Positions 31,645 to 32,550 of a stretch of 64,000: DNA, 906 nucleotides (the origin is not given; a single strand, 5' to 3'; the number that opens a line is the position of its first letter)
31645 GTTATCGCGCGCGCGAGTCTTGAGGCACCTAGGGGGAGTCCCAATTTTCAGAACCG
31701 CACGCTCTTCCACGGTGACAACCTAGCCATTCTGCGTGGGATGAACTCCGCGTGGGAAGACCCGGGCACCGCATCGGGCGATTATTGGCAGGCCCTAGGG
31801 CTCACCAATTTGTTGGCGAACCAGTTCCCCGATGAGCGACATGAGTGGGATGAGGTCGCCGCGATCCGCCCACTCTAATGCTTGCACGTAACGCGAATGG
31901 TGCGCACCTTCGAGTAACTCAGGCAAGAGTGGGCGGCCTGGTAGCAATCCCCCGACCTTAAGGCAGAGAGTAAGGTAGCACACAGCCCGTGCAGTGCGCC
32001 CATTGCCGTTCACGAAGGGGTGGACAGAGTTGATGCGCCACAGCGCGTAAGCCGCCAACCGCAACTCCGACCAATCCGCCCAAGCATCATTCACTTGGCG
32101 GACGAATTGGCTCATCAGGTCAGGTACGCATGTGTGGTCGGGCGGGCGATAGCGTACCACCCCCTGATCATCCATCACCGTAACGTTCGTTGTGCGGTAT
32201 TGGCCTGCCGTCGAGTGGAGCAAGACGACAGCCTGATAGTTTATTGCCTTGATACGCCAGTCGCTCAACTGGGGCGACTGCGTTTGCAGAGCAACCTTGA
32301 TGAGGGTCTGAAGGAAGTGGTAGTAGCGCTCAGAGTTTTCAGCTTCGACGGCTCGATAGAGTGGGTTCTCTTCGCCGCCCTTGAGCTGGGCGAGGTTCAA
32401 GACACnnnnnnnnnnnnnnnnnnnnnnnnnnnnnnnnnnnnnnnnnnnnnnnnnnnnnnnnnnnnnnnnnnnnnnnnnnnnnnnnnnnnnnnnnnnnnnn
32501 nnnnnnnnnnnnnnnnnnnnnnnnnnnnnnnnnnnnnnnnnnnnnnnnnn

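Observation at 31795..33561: Four-gene operon coupling a Panacea/DUF4065 antitoxin domain, a RelE/ParE-like protein, a 70-aa protein and a Fic enzyme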

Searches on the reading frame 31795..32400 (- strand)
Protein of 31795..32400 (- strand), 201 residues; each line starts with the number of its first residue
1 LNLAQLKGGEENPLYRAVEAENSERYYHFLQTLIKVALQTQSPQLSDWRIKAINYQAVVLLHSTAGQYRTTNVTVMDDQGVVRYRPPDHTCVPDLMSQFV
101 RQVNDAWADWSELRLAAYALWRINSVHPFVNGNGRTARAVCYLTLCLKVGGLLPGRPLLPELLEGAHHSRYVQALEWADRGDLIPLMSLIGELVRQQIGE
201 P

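Call 3: search_protein_families(library=pfam, proteins=[window:31795-32400:-], max_evalue=1)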
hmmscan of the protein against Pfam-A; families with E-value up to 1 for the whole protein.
window:31795-32400:- (201 aa): 1 family
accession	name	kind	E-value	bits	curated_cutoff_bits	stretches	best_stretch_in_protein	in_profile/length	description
PF02661.23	Fic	-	2.2e-14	54.5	24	1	50-145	7-93/93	Fic/DOC family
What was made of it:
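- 31795..32400 (-): 201-aa Fic-domain enzyme with motif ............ (His127...Arg138), the predicted toxin or effector of module 2. Pfam PF02661 scores 54.5 bits (call 3).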

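Call 4: search_protein_families(library=ncbifam, proteins=[window:31795-32400:-], max_evalue=1)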
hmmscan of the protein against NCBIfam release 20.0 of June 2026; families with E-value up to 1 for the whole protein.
window:31795-32400:- (201 aa): 7 families
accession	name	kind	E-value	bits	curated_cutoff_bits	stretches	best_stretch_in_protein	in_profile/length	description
TIGR02613.1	mob_myst_B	hypoth_equivalog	1e-07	32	124.4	1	118-189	114-184/186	mobile mystery protein B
NF046030.1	ProtAdlyltaseSoFic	equivalog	3.2e-05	23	550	1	69-146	133-212/361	protein adenylyltransferase Fic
NF041381.1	XopAC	subfamily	0.0027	16.5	450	1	64-139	323-405/451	XopAC/AvrAC family type III secretion system effector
TIGR01550.1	DOC_P1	subfamily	0.0044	17.2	38.65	1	101-145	42-84/122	type II toxin-antitoxin system death-on-curing family toxin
NF045983.1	ProtAdnltaseVbhT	equivalog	0.0062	15.7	800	1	115-140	123-148/419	type II toxin-antitoxin system protein adenylyltransferase VbhT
NF046029.1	ProtAdlyltaseNmFic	equivalog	0.053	13.2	230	1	122-139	92-109/177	protein adenylyltransferase Fic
NF009126.0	PRK12479.1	equivalog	0.084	12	518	1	27-83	128-184/299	branched-chain-amino-acid transaminase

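Call 5: search_protein_families(library=padloc, proteins=[window:31795-32400:-], max_evalue=1)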
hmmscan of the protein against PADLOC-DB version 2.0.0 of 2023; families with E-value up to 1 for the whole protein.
window:31795-32400:- (201 aa): 9 families
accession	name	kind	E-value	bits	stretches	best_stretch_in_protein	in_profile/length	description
PDLC03963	SoFic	-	2.1e-17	61.6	1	24-183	95-249/361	-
PDLC04839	PDC-S04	-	3.4e-11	41.2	1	39-195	53-203/205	-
PDLC04966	PDC-S24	-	5.1e-08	30.2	1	19-146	209-337/497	-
PDLC04840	PDC-S04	-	6.7e-08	30.5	1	26-144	57-174/227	-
PDLC04838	PDC-S04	-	1.7e-06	26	1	64-143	82-160/209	-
PDLC04836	PDC-S04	-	1.7e-05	22.1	1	65-179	115-213/244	-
PDLC04837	PDC-S04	-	0.00077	16.8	1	55-191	99-221/234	-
PDLC04841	PDC-S04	-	0.013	13.2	1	122-147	205-228/292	-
PDLC04842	PDC-S04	-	0.021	12.6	1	123-139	108-124/202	-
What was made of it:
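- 31795..32400 (-): PADLOC matches SoFic at 2e-17 and PDC-S04 at 3e-11 (call 5).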

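Call 14: find_homologous_proteins(query=window:31795-32400:-, max_evalue=0.00001)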
Query window:31795-32400:- (201 aa): 223 proteins with E <= 0.00001 among 573 candidates; the best 120 are listed.
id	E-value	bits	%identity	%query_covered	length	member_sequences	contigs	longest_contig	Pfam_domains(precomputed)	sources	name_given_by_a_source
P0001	6.5e-133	459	100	100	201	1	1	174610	PF02661.24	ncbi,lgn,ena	-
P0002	2.0e-106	372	81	99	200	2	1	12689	PF02661.24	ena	-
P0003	5.5e-101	354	80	99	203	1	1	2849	PF02661.24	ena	-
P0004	3.4e-64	234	57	99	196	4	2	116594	PF02661.24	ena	-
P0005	3.7e-55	205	50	100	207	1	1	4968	PF02661.24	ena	-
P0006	1.3e-54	203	51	100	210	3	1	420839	PF02661.24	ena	-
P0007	1.7e-54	203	51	99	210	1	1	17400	PF02661.24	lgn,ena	-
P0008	8.0e-54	200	50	99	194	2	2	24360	PF02661.24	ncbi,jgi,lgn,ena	-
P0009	3.2e-53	198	49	99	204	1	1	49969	PF02661.24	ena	-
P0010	4.1e-53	198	50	96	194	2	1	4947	PF02661.24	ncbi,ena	-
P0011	4.1e-53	198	51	99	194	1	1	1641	PF02661.24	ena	-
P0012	5.0e-53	198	48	100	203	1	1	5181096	PF02661.24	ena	-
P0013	5.1e-53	198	48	100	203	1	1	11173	PF02661.24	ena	-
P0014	6.2e-53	197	50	100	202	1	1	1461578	PF02661.24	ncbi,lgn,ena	-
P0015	7.9e-53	197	50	100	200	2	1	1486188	PF02661.24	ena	-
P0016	9.6e-53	197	52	89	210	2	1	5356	PF02661.24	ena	-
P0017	1.8e-52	196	52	100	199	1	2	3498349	PF02661.24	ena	-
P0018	2.3e-52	196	49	99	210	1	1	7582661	PF02661.24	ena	-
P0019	2.6e-52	195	51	100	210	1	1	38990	PF02661.24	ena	-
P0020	3.0e-52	195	46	100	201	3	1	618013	PF02661.24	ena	-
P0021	3.3e-52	195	49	98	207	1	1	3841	PF02661.24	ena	-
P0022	3.3e-52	195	51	99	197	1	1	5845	PF02661.24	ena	-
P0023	3.7e-52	195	50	98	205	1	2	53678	PF02661.24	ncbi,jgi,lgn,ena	-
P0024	5.5e-52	194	49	99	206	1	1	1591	PF02661.24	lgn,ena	-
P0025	6.3e-52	194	49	99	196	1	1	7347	PF02661.24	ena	-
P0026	8.4e-52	194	50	99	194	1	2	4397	PF02661.24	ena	-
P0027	1.0e-51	194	50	99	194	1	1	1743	PF02661.24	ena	-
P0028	1.1e-51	193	51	99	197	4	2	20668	PF02661.24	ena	-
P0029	1.7e-51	193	49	99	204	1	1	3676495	PF02661.24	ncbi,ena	-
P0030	2.0e-51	193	49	99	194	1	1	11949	PF02661.24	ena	-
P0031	2.8e-51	192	50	99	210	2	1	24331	PF02661.24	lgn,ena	-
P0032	3.1e-51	192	49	99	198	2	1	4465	PF02661.24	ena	-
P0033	5.1e-51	191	50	99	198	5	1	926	PF02661.24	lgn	-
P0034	6.8e-51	191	47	99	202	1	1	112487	PF02661.24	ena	-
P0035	8.3e-51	191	49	99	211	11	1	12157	PF02661.24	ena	-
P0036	8.7e-51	190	49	96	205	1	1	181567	PF02661.24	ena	-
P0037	1.0e-50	190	49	99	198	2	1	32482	PF02661.24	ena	-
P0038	1.3e-50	190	50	99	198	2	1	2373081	PF02661.24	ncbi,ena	-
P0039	1.5e-50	190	50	99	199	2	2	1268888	PF02661.24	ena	-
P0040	2.3e-50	189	50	99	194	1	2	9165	PF02661.24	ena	-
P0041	2.4e-50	189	51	99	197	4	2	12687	PF02661.24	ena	-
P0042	5.9e-50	188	49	100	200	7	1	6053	PF02661.24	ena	-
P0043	6.7e-50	188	50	100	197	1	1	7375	PF02661.24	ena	-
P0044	1.4e-49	187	48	98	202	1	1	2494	PF02661.24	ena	-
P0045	2.1e-49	186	51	94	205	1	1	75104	PF02661.24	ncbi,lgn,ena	-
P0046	2.2e-49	186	49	99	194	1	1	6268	PF02661.24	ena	-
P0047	2.2e-49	186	47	99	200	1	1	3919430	PF02661.24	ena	-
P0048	3.4e-49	185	52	89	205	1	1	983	PF02661.24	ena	-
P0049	4.3e-49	185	49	100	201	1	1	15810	PF02661.24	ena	-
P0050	4.7e-49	185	52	89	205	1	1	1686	PF02661.24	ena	-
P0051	4.8e-49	185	52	89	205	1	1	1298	PF02661.24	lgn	-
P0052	7.1e-49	184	49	98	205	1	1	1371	PF02661.24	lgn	-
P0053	9.0e-49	184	49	98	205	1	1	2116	PF02661.24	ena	-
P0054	1.0e-48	184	50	94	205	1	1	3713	PF02661.24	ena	-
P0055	1.1e-48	184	48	99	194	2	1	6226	PF02661.24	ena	-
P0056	1.3e-48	183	51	89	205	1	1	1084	PF02661.24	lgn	-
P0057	1.5e-48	183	49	98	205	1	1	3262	PF02661.24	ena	-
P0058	1.5e-48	183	48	100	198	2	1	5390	PF02661.24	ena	-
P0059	1.6e-48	183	47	100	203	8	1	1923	PF02661.24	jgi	jgi:Fic family protein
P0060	2.0e-48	183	45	99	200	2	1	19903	PF02661.24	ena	-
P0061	2.1e-48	183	52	89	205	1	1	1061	PF02661.24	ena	-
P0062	2.3e-48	183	49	99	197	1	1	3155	PF02661.24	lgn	-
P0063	2.8e-48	182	48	100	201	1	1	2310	PF02661.24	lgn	-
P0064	2.8e-48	182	47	100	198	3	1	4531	PF02661.24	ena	-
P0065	3.3e-48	182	47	100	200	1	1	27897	PF02661.24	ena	-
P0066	3.4e-48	182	49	98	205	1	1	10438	PF02661.24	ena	-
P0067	3.6e-48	182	49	100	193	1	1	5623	PF02661.24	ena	-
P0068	3.6e-48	182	49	98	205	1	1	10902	PF02661.24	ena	-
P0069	3.7e-48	182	49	98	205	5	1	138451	PF02661.24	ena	-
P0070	4.1e-48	182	49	98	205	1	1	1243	PF02661.24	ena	-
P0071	4.5e-48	182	52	81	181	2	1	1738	PF02661.24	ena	-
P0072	5.0e-48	181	49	90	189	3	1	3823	PF02661.24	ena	-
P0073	5.5e-48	181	49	94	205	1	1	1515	PF02661.24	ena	-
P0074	6.4e-48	181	50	99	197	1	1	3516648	PF02661.24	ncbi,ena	-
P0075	6.4e-48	181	48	99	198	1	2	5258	PF02661.24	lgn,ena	-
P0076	6.5e-48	181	48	100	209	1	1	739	PF02661.24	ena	-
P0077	6.8e-48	181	48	99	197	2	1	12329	PF02661.24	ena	-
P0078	7.1e-48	181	48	99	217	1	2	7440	PF02661.24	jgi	jgi:Fic/DOC family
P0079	7.2e-48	181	47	99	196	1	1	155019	PF02661.24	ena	-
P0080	7.6e-48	181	48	98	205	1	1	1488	PF02661.24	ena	-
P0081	8.6e-48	181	47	99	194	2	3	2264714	PF02661.24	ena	-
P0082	9.4e-48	181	48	98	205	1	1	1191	PF02661.24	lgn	-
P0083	1.5e-47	180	48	98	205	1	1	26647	PF02661.24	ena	-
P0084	1.8e-47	180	47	95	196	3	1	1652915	PF02661.24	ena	-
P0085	2.2e-47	179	45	100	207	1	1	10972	PF02661.24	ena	-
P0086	2.3e-47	179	48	99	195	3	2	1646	PF02661.24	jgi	jgi:Fic family protein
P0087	2.3e-47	179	49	100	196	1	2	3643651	PF02661.24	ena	-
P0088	2.6e-47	179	47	99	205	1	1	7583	PF02661.24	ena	-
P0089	3.4e-47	179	45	99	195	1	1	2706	PF02661.24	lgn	-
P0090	3.4e-47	179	49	100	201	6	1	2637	PF02661.24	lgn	-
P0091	4.2e-47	178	49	99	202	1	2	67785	PF02661.24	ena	-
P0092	4.3e-47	178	48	99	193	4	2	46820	PF02661.24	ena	-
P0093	4.5e-47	178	50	99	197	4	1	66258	PF02661.24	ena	-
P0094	5.1e-47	178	49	99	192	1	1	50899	PF02661.24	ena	-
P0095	5.6e-47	178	47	100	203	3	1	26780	PF02661.24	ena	-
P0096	6.2e-47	178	45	100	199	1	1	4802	PF02661.24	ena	-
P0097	7.2e-47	178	48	100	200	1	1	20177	PF02661.24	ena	-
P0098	8.8e-47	177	46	90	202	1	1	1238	PF02661.24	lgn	-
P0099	1.3e-46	177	46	100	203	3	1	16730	PF02661.24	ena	-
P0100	1.4e-46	177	47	96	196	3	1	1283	PF02661.24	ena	-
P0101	1.4e-46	177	49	97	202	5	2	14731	PF02661.24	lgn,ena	-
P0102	1.4e-46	177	47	99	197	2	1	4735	PF02661.24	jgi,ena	jgi:Fic family protein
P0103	2.4e-46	176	47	99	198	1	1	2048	PF02661.24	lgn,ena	-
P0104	2.8e-46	176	47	100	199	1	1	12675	PF02661.24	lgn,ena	-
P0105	2.9e-46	176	47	100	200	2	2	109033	PF02661.24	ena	-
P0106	3.0e-46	176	47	100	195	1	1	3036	PF02661.24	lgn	-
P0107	4.2e-46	175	46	100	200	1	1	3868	PF02661.24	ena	-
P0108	4.5e-46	175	47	99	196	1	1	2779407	PF02661.24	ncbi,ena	-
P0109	5.5e-46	175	47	100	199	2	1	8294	PF02661.24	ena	-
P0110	7.5e-46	174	47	99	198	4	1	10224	PF02661.24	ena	-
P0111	9.1e-46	174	50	89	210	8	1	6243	PF02661.24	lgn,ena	-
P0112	9.6e-46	174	51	99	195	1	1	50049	PF02661.24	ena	-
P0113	1.1e-45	174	46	99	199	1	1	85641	PF02661.24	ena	-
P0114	1.1e-45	174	46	99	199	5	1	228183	PF02661.24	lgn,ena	-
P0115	1.4e-45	173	47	98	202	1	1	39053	PF02661.24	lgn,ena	-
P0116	1.5e-45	173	47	100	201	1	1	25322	PF02661.24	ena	-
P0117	1.8e-45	173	48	99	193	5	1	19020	PF02661.24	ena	-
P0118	2.4e-45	173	47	99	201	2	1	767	PF02661.24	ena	-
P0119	3.1e-45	172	52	83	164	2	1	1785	PF02661.24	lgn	-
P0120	3.3e-45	172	47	99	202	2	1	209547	PF02661.24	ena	-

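Call 15: find_encoding_contigs(protein=P0001, flank=6000, max_places=3)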
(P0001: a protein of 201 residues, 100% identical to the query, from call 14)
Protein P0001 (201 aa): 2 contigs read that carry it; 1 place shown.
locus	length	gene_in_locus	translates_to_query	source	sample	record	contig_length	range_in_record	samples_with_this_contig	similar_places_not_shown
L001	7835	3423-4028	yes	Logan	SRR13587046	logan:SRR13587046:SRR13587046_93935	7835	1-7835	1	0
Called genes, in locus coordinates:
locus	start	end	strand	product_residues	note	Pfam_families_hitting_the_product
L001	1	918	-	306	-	?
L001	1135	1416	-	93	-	-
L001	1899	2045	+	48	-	-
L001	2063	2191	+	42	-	-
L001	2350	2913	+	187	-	PF13274:SocA_Panacea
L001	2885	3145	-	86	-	-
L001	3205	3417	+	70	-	-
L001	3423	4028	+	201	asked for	PF02661:Fic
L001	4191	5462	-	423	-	PF13191:AAA_16, PF20703:nSTAND1, PF13401:AAA_22, PF00004:AAA (faint)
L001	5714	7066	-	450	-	PF01555:N6_N4_Mtase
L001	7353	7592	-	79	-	PF13384:HTH_23 (weak), PF01381:HTH_3 (weak)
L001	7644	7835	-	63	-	?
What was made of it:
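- Checked: The source assembly's gene caller instead called an 86-aa ORF on the opposite strand (call 15).
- The gene caller of the public assembly chose it (call 15).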

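Call 16: find_encoding_contigs(protein=P0002, flank=6000, max_places=3)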
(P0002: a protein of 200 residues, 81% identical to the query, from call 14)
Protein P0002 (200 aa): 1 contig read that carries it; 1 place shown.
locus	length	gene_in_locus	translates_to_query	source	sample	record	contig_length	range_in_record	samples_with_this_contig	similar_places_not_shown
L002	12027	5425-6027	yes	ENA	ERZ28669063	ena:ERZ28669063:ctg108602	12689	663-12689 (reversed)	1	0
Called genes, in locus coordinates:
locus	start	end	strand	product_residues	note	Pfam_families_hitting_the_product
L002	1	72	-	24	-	?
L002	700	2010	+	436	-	-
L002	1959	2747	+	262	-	PF02384:N6_Mtase (weak), PF07669:Eco57I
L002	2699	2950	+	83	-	-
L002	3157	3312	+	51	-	-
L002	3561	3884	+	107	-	-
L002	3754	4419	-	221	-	-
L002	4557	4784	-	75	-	-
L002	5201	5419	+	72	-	-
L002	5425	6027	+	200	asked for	PF02661:Fic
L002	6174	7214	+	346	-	PF01972:SDH_protease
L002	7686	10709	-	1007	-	PF02384:N6_Mtase, PF07669:Eco57I (weak), PF18135:Type_ISP_C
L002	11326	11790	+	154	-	-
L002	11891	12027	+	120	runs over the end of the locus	-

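Call 17: find_encoding_contigs(protein=P0004, flank=6000, max_places=3)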
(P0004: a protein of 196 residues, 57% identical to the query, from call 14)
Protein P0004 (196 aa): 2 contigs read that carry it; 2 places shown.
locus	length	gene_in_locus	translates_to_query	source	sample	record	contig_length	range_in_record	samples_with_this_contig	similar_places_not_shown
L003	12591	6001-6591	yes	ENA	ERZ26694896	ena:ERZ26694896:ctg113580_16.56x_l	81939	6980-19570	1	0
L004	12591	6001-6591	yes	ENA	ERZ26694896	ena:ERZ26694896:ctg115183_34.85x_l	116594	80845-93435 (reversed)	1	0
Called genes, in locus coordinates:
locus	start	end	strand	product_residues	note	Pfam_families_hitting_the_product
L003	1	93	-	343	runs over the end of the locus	PF04055:Radical_SAM, PF13353:Fer4_12 (faint), PF06463:Mob_synth_C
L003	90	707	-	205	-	PF01725:Ham1p_like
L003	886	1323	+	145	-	PF00011:HSP20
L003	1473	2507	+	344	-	PF02912:Phe_tRNA-synt_N, PF01409:tRNA-synt_2d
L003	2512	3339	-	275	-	PF03400:DDE_Tnp_IS1 (faint), PF13610:DDE_Tnp_IS240 (weak)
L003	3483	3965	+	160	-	-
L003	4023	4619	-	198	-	-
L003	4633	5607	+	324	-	-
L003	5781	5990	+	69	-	-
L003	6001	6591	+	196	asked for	PF02661:Fic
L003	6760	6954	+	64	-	-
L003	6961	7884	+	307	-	PF02729:OTCace_N, PF00185:OTCace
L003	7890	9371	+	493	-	PF00009:GTP_EFTU (weak), PF01926:MMR_HSR1, PF02421:FeoB_N, PF04548:AIG1 (weak), PF00009:GTP_EFTU, PF01926:MMR_HSR1, PF02421:FeoB_N, PF14714:KH_dom-like, +2 more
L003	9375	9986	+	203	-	PF02660:G3P_acyltransf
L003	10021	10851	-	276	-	-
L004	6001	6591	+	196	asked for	PF02661:Fic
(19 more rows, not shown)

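Call 20: find_encoding_contigs(protein=P0006, flank=4000, max_places=2)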
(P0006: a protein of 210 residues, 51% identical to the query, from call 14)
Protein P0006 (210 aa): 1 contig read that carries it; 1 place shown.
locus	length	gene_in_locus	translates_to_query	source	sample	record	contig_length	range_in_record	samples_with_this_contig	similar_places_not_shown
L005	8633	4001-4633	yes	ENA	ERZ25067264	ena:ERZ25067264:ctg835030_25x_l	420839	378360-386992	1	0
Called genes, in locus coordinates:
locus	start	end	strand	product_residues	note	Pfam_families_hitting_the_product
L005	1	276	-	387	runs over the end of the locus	PF01966:HD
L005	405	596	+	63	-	-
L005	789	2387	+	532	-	PF12161:HsdM_N, PF02384:N6_Mtase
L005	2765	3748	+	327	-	PF12760:Zn_ribbon_IS1595 (weak), PF12762:DDE_Tnp_IS1595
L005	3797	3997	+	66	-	-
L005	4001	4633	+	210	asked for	PF02661:Fic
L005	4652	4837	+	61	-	-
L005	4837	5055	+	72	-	-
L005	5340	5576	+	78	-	-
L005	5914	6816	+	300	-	PF01420:Methylase_S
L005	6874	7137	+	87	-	-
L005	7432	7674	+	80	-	PF01402:RHH_1 (weak), PF07878:RHH_5 (weak)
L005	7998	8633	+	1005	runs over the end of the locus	PF04313:HSDR_N, PF04851:ResIII, PF18766:SWI2_SNF2, PF00270:DEAD (weak), PF00271:Helicase_C (faint), PF22679:T1R_D3-like, PF11867:T1RH-like_C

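Call 21: find_encoding_contigs(protein=P0014, flank=4000, max_places=2)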
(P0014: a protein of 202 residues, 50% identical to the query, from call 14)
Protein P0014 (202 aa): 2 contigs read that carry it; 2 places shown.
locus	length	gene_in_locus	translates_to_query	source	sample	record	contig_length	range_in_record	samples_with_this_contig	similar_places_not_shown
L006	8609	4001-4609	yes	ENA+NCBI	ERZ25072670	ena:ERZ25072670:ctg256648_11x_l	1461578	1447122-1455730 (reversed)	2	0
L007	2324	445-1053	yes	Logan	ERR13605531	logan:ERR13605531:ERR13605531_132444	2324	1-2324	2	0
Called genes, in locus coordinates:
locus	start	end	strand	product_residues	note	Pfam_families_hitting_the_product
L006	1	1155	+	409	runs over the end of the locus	PF00155:Aminotran_1_2, PF12897:Asp_aminotransf, PF01212:Beta_elim_lyase (weak)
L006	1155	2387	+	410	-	PF00155:Aminotran_1_2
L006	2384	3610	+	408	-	PF00155:Aminotran_1_2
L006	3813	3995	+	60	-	-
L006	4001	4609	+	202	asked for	PF02661:Fic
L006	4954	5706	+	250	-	PF02517:Rce1-like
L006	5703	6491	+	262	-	PF00290:Trp_syntA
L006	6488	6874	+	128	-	PF07736:CM_1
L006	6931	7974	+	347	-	PF18152:DAHP_snth_FXD, PF00793:DAHP_synth_1, PF03102:NeuB (weak)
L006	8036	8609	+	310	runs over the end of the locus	PF06574:FAD_syn, PF01467:CTP_transf_like (weak), PF01687:Flavokinase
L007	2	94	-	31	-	?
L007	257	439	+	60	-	-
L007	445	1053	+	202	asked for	PF02661:Fic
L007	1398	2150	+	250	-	PF02517:Rce1-like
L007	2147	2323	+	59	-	?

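Call 33: find_related_loci(query=A3, collection=metagenome_contigs, flank=4000)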
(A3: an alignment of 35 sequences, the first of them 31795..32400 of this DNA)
Query A3 (201 aa) in metagenome_contigs; peptide patterns used: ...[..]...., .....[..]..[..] (x = any residue, [..] = any of these).
600 stretches matched a pattern (row limit reached: there are more); 503 encode a relative of the query (tblastn E <= 1e-3); the best 80 are kept; 80 distinct loci.
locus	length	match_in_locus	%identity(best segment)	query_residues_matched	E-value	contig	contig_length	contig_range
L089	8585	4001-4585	49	6-197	2e-56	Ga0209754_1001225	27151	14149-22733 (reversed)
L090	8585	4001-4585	47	3-198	6e-55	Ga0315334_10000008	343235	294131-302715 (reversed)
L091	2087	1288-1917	46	3-201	4e-55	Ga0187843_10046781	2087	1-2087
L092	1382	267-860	47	1-199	3e-55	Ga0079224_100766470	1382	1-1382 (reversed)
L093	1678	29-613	46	3-198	5e-54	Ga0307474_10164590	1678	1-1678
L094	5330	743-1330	46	3-199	5e-52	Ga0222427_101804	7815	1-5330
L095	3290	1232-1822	43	1-198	3e-51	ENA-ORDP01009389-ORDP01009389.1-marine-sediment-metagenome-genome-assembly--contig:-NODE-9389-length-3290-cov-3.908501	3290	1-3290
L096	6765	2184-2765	44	3-198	5e-51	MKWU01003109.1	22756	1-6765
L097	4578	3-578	46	8-199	7e-51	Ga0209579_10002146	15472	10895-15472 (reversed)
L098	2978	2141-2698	46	8-198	1e-50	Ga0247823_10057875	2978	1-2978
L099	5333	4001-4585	43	3-198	2e-50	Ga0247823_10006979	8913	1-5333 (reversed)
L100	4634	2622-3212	46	10-199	2e-50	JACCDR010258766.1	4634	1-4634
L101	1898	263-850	44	5-201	4e-51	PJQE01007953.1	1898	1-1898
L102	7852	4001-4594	45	1-198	4e-50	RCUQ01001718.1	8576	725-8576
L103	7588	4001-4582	44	3-199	7e-50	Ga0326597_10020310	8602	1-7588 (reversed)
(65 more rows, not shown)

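Call 43: find_encoding_contigs(protein=P0003, flank=4000, max_places=3)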
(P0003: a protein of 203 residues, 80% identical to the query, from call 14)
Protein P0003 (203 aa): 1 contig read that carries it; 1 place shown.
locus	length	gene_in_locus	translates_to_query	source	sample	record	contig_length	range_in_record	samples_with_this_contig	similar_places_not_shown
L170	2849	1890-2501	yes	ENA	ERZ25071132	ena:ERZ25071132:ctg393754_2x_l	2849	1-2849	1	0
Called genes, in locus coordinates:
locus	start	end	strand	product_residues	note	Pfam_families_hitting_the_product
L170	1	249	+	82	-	?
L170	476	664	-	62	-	-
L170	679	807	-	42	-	-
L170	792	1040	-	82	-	-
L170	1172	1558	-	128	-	PF05656:DUF805 (weak)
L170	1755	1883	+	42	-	-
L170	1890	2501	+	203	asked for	PF02661:Fic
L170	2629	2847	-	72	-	?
